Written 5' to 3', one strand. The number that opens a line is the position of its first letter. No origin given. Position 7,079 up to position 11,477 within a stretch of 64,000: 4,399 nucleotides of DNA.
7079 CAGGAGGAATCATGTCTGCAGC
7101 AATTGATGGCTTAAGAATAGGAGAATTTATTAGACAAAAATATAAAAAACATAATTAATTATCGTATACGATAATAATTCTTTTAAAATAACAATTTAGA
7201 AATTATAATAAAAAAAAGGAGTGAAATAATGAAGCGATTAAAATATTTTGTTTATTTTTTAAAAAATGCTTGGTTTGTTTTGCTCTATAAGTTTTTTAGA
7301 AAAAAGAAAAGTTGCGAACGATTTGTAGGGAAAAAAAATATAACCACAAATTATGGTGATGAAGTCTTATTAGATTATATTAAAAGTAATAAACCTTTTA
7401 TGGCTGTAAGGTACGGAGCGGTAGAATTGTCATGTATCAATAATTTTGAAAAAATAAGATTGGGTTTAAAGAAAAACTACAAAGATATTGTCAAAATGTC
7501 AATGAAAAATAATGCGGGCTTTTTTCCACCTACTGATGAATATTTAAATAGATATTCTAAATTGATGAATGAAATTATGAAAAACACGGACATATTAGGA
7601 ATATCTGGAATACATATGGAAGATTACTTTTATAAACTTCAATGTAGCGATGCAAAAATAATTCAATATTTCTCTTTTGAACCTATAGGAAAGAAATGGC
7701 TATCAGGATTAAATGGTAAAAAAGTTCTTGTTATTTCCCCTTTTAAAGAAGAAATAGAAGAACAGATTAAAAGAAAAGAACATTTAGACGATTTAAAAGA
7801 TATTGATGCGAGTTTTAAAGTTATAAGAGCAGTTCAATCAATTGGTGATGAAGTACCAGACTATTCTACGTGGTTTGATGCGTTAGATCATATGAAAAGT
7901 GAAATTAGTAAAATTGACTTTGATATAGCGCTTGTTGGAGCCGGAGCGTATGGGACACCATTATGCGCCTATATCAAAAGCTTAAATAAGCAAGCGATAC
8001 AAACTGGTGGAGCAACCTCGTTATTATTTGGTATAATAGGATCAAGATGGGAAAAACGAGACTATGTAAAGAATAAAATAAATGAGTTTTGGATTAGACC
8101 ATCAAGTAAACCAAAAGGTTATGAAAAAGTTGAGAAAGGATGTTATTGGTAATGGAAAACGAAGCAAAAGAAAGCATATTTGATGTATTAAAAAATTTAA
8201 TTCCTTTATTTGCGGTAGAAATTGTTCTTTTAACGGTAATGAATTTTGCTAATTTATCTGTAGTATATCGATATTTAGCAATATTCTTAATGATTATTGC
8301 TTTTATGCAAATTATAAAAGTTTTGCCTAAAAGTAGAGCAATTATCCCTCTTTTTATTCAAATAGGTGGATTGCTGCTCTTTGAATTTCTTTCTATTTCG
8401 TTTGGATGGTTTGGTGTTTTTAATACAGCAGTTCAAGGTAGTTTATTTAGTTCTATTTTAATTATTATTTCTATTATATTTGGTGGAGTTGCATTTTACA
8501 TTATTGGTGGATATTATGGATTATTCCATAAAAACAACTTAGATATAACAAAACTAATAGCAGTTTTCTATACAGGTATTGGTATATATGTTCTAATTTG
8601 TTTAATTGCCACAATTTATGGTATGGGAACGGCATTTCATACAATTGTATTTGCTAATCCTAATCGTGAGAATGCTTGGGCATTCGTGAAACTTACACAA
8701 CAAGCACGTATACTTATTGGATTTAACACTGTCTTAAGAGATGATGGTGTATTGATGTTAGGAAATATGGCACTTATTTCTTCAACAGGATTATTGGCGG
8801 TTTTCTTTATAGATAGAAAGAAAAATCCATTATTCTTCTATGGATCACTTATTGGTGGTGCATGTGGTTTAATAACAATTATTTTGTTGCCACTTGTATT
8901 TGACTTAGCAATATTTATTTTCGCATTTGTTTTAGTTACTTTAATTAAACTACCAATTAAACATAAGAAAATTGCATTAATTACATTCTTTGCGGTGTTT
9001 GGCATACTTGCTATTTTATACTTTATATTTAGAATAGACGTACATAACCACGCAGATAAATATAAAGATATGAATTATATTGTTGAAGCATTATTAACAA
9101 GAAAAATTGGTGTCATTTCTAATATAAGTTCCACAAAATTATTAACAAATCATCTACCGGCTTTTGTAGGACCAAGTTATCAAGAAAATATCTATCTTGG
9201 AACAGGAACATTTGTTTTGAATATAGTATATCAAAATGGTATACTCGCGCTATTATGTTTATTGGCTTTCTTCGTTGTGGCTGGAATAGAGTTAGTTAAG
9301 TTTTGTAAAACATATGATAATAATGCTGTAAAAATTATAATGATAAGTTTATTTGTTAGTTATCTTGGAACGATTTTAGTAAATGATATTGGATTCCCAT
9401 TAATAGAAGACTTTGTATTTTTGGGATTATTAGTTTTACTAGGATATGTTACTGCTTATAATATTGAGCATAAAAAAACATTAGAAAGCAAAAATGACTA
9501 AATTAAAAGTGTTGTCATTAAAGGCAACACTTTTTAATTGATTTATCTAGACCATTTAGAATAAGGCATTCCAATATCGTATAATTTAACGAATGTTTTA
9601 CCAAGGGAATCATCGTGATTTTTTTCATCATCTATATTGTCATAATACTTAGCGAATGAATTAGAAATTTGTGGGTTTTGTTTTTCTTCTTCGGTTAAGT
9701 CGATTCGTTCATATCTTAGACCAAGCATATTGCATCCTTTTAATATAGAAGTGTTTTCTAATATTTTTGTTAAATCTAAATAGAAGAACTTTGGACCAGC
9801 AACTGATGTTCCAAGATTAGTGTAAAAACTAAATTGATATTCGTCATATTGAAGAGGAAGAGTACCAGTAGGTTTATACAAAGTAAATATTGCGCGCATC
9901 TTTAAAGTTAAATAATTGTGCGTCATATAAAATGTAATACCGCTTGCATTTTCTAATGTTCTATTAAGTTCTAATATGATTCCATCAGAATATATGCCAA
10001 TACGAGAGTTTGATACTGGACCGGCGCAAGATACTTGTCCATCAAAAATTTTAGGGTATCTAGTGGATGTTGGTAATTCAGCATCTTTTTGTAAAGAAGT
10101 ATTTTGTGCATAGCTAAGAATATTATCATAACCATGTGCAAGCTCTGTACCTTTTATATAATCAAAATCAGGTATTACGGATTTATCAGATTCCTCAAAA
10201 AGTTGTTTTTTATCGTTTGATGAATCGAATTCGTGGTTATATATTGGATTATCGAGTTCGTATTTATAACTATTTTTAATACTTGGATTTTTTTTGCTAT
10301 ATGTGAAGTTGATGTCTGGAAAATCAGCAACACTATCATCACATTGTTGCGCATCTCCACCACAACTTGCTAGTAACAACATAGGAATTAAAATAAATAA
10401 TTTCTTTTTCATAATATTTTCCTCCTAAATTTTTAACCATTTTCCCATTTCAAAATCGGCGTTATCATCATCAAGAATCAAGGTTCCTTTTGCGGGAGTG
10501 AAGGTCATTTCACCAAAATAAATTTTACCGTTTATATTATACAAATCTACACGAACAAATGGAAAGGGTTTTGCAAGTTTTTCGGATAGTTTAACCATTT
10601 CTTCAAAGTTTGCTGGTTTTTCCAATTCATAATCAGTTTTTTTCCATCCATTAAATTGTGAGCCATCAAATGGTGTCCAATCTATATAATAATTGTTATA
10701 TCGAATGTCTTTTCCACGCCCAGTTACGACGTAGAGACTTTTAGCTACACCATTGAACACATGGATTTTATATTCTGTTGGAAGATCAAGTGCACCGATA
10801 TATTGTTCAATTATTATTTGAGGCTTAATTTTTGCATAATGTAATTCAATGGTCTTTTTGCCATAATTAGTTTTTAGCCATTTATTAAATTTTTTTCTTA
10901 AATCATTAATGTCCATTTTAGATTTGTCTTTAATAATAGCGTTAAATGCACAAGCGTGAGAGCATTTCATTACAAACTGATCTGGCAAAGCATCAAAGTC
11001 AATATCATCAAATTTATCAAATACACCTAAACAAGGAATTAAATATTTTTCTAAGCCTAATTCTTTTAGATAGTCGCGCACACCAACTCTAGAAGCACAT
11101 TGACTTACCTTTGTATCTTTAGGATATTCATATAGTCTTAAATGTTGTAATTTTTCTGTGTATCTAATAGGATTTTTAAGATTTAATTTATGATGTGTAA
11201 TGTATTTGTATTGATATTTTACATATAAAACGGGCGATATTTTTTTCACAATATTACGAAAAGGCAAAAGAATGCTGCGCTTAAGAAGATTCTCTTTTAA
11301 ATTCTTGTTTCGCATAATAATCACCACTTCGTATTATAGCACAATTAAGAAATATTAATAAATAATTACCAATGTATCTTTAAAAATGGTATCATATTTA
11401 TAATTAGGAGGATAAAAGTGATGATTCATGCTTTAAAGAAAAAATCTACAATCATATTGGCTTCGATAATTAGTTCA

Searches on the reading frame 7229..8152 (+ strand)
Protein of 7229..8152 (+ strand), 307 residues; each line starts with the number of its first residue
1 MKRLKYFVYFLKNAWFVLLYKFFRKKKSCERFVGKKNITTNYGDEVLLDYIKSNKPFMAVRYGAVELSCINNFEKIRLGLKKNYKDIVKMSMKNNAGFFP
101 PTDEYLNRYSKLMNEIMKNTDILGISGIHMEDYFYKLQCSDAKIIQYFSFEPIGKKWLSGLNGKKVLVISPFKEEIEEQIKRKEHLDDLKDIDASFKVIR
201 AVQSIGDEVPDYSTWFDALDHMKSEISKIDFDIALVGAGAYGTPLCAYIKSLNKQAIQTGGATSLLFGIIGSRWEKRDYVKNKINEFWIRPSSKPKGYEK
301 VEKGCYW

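Call 37: search_protein_families(library=pfam, proteins=[window:7229-8152:+], max_evalue=0.001)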
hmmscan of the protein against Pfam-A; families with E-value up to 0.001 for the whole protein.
window:7229-8152:+ (307 aa): 1 family
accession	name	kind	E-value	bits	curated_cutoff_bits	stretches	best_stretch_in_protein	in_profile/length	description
PF22882.2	GT-D-like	-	1.1e-08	35.1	27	1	158-262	121-206/210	GT-D fold-like domain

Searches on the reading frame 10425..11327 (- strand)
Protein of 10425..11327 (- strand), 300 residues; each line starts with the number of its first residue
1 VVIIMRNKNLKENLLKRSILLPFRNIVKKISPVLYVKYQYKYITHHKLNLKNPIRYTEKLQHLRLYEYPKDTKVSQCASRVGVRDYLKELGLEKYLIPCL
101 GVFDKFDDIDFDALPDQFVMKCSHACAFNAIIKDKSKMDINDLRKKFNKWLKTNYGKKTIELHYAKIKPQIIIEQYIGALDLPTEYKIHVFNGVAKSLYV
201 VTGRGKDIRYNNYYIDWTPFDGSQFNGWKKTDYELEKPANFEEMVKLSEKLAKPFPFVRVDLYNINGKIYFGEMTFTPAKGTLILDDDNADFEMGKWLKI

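Call 37: search_protein_families(library=pfam, proteins=[window:10425-11327:-], max_evalue=0.001)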
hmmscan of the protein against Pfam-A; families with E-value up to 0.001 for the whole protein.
window:10425-11327:- (300 aa): 1 family
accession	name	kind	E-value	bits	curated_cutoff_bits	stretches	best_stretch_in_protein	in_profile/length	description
PF14305.11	ATPgrasp_TupA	-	1.9e-45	155.7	25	1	58-298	1-240/241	TupA-like ATPgrasp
